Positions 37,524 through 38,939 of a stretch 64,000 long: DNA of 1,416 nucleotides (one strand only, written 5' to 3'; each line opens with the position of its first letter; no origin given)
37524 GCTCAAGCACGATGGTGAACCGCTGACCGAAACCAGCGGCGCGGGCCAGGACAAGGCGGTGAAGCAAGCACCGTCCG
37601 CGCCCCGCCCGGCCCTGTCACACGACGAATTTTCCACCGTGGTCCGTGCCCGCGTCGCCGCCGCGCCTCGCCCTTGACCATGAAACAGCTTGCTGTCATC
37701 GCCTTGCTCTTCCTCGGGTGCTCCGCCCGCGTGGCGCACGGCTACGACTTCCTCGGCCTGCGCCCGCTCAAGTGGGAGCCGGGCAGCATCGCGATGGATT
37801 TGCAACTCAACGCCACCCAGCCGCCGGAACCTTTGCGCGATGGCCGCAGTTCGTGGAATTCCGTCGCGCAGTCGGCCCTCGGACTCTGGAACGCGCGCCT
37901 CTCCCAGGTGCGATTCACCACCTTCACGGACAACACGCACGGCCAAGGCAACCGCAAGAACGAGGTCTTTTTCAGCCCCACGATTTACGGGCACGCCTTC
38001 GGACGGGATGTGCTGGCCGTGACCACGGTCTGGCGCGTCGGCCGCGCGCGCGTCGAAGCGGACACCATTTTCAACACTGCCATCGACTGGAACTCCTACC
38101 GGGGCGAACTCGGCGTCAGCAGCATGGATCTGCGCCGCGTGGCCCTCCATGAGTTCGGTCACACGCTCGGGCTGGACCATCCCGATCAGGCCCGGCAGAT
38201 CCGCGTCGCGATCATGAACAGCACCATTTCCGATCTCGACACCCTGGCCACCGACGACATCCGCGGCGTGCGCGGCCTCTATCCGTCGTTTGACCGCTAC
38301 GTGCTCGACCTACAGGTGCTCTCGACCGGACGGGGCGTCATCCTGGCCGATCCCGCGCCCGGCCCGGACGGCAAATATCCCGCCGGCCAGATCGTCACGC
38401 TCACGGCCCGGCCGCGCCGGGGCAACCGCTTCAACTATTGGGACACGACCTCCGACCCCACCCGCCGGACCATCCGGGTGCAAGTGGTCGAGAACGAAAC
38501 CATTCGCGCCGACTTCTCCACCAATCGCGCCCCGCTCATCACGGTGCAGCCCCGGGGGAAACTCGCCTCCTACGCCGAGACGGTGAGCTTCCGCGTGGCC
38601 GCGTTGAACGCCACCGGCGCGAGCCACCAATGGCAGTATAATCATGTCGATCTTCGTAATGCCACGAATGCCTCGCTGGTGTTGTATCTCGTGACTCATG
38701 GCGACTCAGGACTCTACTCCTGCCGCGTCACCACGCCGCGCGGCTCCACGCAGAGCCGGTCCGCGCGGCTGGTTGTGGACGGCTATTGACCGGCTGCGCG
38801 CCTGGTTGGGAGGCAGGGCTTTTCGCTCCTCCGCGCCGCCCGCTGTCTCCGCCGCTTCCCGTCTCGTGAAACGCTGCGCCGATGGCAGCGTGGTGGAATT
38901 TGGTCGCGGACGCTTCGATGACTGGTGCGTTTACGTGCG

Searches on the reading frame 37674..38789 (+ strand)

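Call 74: search_protein_families(library=pfam, proteins=[window:37674-38789:+], max_evalue=0.001)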
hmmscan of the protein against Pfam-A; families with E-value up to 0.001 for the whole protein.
window:37674-38789:+ (371 aa): 5 families
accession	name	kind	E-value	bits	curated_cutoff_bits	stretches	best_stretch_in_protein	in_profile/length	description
PF00413.30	Peptidase_M10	-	6.6e-12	46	24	1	60-203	22-158/159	Matrixin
PF18998.6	Flg_new_2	-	1.5e-06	28.5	23.6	1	218-284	8-72/73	Divergent InlB B-repeat domain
PF13895.12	Ig_2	-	1.5e-05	25.6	27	1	310-368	23-79/79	Immunoglobulin domain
PF00047.31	ig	-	0.00028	21.6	21.8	0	321-362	39-80/81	Immunoglobulin domain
PF13927.12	Ig_3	-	0.00029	21.7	30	1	287-353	2-77/78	Immunoglobulin domain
